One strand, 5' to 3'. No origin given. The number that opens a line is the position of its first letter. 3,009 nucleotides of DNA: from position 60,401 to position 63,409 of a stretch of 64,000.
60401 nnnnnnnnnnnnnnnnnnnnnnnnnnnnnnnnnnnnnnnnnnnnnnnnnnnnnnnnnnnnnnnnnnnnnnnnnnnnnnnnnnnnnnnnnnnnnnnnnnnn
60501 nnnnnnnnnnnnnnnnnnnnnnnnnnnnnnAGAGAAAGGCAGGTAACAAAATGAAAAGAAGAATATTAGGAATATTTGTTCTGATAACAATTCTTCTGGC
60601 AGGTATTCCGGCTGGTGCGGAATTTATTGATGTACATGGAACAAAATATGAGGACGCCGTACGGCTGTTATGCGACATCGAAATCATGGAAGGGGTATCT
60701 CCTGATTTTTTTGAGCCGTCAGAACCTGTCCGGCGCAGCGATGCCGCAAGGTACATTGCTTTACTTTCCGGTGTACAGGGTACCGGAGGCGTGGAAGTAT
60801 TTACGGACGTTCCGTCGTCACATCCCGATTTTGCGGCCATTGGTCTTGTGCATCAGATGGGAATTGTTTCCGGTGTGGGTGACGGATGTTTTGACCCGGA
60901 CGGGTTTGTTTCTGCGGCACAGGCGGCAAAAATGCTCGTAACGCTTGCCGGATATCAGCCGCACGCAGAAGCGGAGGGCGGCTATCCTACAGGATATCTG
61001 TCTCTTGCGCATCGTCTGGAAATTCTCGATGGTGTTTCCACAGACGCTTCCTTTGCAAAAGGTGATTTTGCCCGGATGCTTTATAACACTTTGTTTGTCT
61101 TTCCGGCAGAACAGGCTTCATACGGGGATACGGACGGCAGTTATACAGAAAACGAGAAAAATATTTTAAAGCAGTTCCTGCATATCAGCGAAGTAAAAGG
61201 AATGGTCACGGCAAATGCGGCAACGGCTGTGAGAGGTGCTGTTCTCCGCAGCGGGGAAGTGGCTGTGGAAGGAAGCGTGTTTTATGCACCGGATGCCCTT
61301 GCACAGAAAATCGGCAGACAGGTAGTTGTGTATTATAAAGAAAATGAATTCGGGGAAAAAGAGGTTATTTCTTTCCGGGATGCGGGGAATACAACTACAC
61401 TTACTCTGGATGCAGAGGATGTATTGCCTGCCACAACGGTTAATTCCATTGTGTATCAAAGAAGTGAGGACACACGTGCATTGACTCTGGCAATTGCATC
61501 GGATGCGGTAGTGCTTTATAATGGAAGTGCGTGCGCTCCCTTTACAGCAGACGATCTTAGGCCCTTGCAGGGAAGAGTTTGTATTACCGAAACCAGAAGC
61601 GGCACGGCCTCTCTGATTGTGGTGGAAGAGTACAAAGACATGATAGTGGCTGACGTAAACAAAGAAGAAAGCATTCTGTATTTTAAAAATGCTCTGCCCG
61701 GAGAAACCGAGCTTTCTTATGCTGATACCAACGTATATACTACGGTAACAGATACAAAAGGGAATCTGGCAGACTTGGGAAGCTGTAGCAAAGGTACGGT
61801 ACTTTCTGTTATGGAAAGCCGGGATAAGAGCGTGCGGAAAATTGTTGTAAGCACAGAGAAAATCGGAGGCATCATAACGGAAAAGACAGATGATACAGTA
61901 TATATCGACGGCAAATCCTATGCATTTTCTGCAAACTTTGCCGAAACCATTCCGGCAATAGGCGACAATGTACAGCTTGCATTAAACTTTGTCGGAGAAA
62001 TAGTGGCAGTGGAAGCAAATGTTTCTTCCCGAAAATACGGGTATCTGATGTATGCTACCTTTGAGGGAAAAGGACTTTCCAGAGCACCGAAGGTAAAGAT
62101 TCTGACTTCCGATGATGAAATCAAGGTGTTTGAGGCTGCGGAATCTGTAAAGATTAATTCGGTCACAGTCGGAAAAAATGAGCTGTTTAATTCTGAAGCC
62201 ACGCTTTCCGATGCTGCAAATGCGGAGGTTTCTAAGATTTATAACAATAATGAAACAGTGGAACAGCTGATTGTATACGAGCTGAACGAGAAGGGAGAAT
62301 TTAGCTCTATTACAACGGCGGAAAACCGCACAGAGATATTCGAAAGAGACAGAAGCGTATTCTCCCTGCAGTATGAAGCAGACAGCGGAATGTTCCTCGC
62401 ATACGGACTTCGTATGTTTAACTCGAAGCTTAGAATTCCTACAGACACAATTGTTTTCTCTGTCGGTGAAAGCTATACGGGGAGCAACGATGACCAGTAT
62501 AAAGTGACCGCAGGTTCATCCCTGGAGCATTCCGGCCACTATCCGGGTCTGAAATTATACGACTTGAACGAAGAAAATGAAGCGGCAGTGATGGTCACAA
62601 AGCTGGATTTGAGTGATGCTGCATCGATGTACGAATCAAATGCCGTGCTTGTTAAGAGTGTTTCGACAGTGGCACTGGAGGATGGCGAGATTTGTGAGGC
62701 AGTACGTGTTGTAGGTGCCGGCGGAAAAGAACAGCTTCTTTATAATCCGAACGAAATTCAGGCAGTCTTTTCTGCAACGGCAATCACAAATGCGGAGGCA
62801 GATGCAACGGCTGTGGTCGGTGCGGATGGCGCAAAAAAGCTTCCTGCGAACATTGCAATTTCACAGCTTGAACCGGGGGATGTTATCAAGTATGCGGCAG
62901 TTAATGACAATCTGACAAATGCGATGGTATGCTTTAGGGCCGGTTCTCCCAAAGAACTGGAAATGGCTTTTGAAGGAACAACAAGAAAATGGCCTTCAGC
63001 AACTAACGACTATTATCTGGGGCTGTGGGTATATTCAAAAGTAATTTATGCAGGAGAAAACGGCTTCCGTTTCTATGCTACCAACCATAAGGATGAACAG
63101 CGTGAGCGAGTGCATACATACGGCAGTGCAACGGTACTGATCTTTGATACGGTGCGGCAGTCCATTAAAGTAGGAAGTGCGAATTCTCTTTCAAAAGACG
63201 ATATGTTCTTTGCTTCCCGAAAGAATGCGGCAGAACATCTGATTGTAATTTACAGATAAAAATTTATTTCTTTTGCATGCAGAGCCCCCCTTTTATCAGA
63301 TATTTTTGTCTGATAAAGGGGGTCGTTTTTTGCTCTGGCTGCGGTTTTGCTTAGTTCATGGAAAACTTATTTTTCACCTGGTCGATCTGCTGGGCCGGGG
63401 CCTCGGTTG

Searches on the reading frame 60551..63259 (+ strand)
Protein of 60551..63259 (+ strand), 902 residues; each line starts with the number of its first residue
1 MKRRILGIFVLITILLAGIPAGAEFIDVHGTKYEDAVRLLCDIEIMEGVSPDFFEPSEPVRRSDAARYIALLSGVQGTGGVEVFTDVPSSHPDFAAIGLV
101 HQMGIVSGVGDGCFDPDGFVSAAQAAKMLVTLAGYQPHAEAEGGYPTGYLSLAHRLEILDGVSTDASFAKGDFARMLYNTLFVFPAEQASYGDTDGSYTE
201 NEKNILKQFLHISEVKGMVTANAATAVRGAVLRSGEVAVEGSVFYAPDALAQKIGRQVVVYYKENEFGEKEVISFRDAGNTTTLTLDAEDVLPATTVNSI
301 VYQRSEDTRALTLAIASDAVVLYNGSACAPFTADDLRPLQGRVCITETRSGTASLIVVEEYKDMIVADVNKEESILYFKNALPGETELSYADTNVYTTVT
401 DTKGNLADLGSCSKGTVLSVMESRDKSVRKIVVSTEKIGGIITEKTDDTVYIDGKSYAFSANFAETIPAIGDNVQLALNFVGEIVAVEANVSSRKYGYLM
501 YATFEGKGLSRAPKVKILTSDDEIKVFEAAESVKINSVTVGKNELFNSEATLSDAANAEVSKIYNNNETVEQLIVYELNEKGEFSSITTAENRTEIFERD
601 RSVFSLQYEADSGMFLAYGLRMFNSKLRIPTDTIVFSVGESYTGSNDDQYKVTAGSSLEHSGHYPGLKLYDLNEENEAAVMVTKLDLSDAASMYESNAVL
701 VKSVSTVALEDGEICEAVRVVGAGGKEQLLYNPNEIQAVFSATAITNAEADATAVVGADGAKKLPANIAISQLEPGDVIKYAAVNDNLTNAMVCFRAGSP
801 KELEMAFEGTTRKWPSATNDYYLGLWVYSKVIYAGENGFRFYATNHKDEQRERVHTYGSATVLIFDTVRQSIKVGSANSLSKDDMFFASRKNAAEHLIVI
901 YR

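Call 13: search_protein_families(library=pfam, proteins=[window:60551-63259:+], max_evalue=0.001)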
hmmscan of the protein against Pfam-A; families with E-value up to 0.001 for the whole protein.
window:60551-63259:+ (902 aa): 1 family
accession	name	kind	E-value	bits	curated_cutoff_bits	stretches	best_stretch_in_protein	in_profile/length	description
PF00395.25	SLH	-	4e-10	40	20.8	1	84-126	2-44/44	S-layer homology domain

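Call 56: search_solved_structures(query=window:60551-63259:+, max_evalue=1)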
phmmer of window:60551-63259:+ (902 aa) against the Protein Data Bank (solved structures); distinct sequences matched with E-value up to 1: 3.
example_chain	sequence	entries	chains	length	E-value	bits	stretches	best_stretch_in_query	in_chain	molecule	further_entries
6bt4_A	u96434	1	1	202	0.00035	22.3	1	22-131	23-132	S-layer protein sap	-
3pyw_A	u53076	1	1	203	0.00075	21.2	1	35-131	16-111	S-layer protein sap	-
8bz2_A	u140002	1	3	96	0.72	11.3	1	83-143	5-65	S-layer homology domain-containing protein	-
